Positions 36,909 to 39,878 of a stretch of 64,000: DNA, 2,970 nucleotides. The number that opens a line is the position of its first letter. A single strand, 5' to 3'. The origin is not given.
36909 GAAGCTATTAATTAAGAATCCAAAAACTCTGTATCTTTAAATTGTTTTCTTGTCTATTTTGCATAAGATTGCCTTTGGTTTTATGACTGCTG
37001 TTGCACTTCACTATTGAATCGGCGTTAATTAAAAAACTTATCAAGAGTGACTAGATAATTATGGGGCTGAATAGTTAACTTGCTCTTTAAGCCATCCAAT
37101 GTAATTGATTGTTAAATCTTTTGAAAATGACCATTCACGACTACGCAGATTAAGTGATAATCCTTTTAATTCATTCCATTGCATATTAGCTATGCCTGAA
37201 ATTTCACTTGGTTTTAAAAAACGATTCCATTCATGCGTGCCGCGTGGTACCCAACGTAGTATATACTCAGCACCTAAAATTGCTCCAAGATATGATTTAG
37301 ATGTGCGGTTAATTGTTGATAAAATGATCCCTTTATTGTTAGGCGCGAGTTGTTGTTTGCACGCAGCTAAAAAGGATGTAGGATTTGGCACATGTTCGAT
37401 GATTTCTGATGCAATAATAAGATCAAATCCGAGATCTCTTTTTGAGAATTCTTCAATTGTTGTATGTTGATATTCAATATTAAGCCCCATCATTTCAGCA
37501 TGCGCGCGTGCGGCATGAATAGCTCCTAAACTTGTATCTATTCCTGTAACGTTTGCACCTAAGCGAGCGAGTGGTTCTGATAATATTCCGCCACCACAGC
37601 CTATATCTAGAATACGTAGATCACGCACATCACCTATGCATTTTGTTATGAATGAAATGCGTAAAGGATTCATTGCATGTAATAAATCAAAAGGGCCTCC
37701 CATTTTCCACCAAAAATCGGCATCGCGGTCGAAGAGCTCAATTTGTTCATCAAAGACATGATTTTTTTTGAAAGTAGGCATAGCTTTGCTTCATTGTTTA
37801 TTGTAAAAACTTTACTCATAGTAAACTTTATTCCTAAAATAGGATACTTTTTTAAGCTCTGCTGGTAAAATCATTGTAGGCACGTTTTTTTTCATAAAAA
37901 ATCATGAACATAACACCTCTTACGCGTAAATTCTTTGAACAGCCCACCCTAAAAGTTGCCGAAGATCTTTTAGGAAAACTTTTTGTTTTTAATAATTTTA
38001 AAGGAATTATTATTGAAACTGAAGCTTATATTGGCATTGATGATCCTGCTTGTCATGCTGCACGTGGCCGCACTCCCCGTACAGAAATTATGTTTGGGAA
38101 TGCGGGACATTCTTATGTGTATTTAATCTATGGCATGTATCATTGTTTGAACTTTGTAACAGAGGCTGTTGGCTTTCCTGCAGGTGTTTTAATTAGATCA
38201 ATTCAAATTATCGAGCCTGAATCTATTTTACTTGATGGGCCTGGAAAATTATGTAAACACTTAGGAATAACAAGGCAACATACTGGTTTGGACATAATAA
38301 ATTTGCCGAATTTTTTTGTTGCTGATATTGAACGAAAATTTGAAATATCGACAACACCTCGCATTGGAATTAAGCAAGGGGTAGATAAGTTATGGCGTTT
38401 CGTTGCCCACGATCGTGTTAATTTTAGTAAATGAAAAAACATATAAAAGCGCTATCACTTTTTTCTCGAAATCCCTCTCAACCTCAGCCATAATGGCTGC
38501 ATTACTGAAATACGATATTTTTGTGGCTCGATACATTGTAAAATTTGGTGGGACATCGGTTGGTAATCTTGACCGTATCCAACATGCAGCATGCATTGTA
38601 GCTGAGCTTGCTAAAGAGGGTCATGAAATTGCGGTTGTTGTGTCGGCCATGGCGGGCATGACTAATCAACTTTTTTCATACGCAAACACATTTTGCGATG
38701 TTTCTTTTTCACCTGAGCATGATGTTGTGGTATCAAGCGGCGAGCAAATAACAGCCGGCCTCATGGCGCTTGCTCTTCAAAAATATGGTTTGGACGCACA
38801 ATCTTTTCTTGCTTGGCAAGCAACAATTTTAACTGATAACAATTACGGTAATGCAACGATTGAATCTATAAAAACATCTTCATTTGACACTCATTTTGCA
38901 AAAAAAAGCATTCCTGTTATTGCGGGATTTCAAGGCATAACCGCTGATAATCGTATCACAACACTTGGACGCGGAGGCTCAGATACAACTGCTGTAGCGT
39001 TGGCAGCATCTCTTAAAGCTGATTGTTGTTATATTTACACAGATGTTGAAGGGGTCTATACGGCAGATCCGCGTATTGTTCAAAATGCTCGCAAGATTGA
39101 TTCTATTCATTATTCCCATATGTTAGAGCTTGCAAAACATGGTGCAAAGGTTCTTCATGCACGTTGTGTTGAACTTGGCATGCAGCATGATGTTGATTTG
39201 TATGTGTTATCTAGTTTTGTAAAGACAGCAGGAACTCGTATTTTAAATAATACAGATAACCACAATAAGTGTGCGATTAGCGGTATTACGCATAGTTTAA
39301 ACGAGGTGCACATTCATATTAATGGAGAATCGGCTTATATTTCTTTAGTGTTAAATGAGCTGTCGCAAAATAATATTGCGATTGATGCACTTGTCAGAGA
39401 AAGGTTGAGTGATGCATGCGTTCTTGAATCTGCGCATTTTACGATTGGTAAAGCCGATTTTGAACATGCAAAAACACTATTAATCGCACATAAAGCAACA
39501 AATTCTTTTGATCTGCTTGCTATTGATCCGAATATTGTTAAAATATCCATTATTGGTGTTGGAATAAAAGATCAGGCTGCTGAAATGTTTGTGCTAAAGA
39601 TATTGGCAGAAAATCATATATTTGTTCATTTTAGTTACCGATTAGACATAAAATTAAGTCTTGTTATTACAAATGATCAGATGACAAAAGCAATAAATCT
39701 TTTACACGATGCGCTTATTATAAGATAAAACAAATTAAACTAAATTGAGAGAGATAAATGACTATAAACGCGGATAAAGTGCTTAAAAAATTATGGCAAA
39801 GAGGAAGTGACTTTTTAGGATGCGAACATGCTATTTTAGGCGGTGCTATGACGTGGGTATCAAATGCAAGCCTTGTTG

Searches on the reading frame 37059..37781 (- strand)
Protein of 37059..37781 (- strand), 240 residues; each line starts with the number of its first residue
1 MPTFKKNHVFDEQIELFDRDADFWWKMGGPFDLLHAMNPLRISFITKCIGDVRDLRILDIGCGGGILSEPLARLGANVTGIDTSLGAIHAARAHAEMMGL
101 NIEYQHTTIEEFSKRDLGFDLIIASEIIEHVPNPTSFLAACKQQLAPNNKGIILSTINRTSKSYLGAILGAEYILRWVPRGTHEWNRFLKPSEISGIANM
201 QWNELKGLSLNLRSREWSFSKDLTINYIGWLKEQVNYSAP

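Call 25: search_protein_families(library=pfam, proteins=[window:37059-37781:-], max_evalue=0.001)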
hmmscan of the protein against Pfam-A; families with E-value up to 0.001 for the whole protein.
window:37059-37781:- (240 aa): 12 families
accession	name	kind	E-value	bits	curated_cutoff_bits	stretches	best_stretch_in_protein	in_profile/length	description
PF13489.12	Methyltransf_23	-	8.3e-19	68.3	27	1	51-183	20-141/164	Methyltransferase domain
PF13649.12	Methyltransf_25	-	1.1e-18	68.1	27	1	57-148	1-96/97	Methyltransferase domain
PF08241.18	Methyltransf_11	-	1.6e-18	67.6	21.2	1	58-148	1-90/95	Methyltransferase domain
PF13847.12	Methyltransf_31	-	1.6e-16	60.8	27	1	54-189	4-129/145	Methyltransferase domain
PF08242.18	Methyltransf_12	-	2.6e-15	57.3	30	1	58-148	1-95/98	Methyltransferase domain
PF05401.17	NodS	-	1.3e-07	32.1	24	1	46-176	36-166/201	Nodulation protein S (NodS)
PF06325.19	PrmA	-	4.1e-07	30.2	22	1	56-131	164-239/296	Ribosomal protein L11 methyltransferase (PrmA)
PF02353.26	CMAS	-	3.1e-06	27.2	27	1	56-162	65-172/273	Mycolic acid cyclopropane synthetase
PF05175.20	MTS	-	5e-06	26.7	23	1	53-123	31-103/170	Methyltransferase small domain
PF08003.17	Methyltransf_9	-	9.6e-06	25.2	23.8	1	45-156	107-219/315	Protein of unknown function (DUF1698)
PF13679.12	Methyltransf_32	-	0.00018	21.9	27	1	46-114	14-94/143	Methyltransferase domain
PF05219.18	DREV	-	0.00093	18.8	26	0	50-153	91-186/265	DREV methyltransferase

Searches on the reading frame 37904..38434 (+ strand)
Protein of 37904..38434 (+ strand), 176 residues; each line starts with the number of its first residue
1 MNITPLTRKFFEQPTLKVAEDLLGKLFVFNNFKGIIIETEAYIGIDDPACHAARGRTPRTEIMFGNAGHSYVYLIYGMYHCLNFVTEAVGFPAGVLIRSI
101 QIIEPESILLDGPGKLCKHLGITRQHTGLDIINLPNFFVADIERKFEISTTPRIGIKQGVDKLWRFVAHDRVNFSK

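Call 25: search_protein_families(library=pfam, proteins=[window:37904-38434:+], max_evalue=0.001)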
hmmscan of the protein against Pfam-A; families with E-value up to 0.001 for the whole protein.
window:37904-38434:+ (176 aa): 1 family
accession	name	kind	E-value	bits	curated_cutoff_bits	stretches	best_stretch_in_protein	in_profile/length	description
PF02245.21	Pur_DNA_glyco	-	2.5e-55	187.1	27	1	9-170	1-179/181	Methylpurine-DNA glycosylase (MPG)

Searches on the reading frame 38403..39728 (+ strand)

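Call 25: search_protein_families(library=pfam, proteins=[window:38403-39728:+], max_evalue=0.001)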
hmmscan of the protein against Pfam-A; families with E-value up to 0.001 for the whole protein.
window:38403-39728:+ (441 aa): 1 family
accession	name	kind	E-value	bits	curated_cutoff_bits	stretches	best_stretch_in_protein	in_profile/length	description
PF00696.33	AA_kinase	-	6e-52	177.1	24.9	1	43-269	2-233/234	Amino acid kinase family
